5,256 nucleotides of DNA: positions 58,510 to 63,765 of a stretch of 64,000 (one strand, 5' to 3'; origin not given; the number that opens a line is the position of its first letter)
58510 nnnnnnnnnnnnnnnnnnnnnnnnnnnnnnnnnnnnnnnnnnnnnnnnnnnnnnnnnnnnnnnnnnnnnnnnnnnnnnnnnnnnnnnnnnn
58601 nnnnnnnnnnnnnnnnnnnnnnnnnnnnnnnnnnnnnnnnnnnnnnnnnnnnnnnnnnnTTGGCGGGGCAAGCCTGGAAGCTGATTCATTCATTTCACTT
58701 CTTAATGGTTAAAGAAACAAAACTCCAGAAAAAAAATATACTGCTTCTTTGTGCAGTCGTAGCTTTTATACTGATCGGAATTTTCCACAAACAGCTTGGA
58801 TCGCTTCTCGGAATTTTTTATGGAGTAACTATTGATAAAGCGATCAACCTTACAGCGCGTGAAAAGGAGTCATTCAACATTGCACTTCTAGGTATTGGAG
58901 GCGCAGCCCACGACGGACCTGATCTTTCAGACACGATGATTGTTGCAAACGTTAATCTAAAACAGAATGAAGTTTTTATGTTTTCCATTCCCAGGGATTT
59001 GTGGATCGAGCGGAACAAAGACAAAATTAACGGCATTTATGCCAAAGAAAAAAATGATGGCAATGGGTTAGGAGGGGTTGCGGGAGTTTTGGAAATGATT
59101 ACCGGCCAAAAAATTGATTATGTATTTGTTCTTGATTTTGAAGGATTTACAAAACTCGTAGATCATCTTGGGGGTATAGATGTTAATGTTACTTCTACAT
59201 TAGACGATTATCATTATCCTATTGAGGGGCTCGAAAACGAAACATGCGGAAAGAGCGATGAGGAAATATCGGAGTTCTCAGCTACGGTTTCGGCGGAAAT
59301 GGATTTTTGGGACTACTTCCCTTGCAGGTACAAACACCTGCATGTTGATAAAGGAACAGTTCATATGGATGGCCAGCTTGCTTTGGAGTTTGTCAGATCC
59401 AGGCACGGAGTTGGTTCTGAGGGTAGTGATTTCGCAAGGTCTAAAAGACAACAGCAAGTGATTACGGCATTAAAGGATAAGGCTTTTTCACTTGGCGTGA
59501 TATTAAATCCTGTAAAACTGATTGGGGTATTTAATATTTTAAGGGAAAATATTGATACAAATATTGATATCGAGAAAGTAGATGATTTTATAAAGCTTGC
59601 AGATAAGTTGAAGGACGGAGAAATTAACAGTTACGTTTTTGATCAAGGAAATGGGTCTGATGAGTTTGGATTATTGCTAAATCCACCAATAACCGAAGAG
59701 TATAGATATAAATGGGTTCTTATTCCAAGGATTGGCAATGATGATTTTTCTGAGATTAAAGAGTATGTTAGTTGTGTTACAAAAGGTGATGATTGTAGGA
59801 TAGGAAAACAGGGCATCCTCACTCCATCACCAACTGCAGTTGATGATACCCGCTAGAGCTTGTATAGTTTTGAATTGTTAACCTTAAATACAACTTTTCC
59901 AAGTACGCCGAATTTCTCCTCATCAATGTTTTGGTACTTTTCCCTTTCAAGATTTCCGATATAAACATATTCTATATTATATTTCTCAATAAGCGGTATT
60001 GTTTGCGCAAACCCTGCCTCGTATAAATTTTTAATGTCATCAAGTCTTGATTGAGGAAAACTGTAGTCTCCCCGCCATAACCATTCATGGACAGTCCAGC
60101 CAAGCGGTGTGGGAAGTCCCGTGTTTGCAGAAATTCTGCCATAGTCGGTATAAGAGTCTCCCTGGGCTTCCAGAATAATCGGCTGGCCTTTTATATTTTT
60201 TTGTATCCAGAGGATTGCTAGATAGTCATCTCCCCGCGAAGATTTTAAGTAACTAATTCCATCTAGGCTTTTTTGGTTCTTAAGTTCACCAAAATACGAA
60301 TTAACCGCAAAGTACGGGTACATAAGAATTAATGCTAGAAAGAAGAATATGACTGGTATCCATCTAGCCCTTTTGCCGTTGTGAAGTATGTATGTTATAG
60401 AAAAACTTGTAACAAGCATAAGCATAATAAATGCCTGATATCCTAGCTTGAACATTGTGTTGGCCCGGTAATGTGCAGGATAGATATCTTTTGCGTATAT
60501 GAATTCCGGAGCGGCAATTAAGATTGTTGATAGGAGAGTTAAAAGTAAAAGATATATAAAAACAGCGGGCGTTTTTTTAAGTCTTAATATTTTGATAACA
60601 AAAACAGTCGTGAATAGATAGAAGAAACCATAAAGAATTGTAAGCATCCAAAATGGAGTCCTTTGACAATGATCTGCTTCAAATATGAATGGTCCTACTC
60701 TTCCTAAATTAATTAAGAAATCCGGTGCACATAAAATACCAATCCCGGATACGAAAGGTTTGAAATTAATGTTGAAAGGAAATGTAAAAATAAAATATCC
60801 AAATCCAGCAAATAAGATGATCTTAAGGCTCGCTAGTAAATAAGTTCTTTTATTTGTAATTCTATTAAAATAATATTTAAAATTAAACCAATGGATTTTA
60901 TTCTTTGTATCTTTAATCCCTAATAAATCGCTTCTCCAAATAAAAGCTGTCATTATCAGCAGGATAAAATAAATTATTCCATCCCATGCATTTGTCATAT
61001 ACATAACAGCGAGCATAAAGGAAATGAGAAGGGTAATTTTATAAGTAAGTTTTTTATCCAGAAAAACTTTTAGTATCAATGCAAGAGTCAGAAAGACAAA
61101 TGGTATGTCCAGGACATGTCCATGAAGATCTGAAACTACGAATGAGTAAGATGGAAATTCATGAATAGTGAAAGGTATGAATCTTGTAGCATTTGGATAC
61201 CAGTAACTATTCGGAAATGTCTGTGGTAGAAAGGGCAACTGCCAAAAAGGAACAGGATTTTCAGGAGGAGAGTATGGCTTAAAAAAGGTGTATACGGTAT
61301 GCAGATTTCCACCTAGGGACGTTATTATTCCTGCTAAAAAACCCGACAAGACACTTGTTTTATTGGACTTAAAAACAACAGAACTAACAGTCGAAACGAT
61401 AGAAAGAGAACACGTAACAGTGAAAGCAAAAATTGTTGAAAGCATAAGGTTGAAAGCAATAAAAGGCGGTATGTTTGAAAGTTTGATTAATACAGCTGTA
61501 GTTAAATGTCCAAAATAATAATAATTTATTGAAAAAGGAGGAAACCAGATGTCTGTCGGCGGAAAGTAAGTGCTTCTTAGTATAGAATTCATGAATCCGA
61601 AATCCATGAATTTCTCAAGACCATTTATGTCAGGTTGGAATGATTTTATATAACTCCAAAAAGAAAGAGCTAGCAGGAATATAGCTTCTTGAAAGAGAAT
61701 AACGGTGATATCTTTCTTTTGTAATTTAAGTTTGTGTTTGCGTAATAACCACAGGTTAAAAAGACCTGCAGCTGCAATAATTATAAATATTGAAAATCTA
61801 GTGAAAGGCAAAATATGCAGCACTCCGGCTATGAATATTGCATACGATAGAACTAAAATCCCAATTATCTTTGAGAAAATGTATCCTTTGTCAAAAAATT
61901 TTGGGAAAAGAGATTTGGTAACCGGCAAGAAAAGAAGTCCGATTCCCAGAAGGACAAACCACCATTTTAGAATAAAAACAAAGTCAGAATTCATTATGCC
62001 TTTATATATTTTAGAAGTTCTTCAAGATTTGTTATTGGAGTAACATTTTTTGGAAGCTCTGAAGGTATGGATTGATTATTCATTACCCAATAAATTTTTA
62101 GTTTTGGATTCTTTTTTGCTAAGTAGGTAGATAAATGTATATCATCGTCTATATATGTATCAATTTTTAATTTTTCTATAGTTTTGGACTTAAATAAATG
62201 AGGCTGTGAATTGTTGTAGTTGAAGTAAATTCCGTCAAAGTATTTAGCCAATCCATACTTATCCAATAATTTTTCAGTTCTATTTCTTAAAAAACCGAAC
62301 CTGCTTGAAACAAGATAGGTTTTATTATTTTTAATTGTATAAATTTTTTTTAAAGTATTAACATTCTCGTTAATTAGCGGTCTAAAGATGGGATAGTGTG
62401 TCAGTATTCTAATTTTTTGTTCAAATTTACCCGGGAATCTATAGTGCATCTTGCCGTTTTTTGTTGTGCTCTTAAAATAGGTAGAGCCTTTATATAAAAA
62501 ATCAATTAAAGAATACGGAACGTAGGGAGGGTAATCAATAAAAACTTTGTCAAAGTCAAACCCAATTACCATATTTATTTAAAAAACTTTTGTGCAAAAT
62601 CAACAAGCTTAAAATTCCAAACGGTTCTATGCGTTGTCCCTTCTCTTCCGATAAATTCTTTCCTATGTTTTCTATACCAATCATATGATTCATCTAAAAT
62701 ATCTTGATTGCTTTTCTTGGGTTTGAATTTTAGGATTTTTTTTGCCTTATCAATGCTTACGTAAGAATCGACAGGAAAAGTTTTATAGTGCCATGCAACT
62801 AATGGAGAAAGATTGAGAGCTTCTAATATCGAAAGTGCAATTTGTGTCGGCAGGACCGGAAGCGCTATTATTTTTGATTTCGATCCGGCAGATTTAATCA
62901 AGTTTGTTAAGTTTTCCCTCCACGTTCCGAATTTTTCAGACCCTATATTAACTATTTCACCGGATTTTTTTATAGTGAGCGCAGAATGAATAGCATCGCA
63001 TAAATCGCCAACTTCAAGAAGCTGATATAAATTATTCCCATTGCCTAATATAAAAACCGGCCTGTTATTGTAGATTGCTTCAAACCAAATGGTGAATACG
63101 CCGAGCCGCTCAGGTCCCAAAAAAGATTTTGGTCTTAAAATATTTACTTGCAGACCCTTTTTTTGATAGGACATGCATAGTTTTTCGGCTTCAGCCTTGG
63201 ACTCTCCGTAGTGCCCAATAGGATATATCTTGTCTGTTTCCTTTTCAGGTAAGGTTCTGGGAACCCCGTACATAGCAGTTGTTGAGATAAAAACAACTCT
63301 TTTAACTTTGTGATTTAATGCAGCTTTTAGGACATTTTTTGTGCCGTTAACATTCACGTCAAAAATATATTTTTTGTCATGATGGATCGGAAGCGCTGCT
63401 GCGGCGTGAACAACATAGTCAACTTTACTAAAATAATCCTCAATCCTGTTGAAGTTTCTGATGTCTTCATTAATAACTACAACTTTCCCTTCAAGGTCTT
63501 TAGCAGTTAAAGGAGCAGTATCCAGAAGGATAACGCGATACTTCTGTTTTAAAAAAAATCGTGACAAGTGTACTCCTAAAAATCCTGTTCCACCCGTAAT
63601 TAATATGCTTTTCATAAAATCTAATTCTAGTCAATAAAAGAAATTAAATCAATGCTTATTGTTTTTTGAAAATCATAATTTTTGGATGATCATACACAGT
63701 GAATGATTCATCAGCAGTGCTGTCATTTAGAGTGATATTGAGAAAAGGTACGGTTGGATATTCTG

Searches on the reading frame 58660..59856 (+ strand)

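Call 80: search_protein_families(library=pfam, proteins=[window:58660-59856:+], max_evalue=0.01)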
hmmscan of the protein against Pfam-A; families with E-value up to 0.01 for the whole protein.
window:58660-59856:+ (398 aa): 1 family
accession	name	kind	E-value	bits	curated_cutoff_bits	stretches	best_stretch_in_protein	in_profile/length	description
PF03816.19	LytR_cpsA_psr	-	3.5e-32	112.1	24.6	1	90-275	2-148/150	LytR_cpsA_psr family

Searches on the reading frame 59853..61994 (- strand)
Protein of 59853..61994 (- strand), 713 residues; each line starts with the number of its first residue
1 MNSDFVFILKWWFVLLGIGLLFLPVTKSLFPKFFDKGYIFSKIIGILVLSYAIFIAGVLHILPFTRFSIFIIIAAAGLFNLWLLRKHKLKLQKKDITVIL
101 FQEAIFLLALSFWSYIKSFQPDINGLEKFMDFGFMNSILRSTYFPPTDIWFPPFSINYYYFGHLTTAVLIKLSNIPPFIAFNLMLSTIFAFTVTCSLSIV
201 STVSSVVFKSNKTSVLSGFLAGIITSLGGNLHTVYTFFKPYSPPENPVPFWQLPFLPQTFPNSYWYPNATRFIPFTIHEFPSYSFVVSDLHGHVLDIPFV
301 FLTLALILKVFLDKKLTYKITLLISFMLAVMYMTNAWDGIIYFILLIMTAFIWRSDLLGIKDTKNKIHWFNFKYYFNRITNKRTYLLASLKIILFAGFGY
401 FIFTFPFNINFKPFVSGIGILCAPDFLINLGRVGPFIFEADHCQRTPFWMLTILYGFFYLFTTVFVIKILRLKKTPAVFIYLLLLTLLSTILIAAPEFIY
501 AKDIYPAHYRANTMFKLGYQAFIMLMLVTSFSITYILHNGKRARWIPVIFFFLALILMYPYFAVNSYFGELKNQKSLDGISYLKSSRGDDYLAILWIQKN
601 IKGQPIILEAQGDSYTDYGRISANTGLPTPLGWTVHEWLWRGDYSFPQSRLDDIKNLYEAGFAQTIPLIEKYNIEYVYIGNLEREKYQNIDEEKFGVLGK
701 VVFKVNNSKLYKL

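Call 80: search_protein_families(library=pfam, proteins=[window:59853-61994:-], max_evalue=0.01)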
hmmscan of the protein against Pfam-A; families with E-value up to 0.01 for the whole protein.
window:59853-61994:- (713 aa): 1 family
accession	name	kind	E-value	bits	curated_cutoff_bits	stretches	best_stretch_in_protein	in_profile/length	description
PF10060.15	DUF2298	-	4.9e-90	303.2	27.8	2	48-470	1-387/488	Uncharacterized membrane protein (DUF2298)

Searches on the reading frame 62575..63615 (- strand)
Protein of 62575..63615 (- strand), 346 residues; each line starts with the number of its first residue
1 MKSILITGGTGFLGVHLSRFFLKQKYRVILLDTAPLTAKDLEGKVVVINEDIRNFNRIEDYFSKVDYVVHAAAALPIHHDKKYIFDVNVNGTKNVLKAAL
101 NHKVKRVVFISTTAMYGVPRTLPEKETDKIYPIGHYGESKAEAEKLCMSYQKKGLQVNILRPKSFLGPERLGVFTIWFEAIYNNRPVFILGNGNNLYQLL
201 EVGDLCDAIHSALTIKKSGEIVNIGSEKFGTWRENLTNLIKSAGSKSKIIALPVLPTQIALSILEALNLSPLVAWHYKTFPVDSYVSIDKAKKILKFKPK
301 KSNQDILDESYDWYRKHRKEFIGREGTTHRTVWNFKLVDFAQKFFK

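Call 80: search_protein_families(library=pfam, proteins=[window:62575-63615:-], max_evalue=0.01)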
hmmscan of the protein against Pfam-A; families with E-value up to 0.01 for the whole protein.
window:62575-63615:- (346 aa): 9 families
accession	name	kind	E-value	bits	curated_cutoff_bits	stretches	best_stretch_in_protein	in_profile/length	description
PF01370.27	Epimerase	-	8.6e-45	153.5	20.9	1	4-225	1-240/240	NAD dependent epimerase/dehydratase family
PF16363.11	GDP_Man_Dehyd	-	1.1e-28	101.1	27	1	5-306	1-328/332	GDP-mannose 4,6 dehydratase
PF01073.25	3Beta_HSD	-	4.9e-22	78.7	22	1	5-209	1-225/280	3-beta hydroxysteroid dehydrogenase/isomerase family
PF07993.18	NAD_binding_4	-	5.2e-20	72.1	20.1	1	58-167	82-209/258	Male sterility protein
PF02719.21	Polysacc_synt_2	-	9.2e-16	58.3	20.2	1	4-154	1-156/293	Polysaccharide biosynthesis protein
PF04321.23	RmlD_sub_bind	-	6.2e-15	55.5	27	1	3-161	2-147/287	RmlD substrate binding domain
PF13460.12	NAD_binding_10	-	2.9e-14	53.8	27.2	1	8-166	1-147/184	NAD(P)H-binding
PF00106.31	adh_short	-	4.5e-06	26.7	26.6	1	2-114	1-138/195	short chain dehydrogenase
PF05368.20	NmrA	-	6.4e-06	26.4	27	1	2-113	3-108/298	NmrA-like family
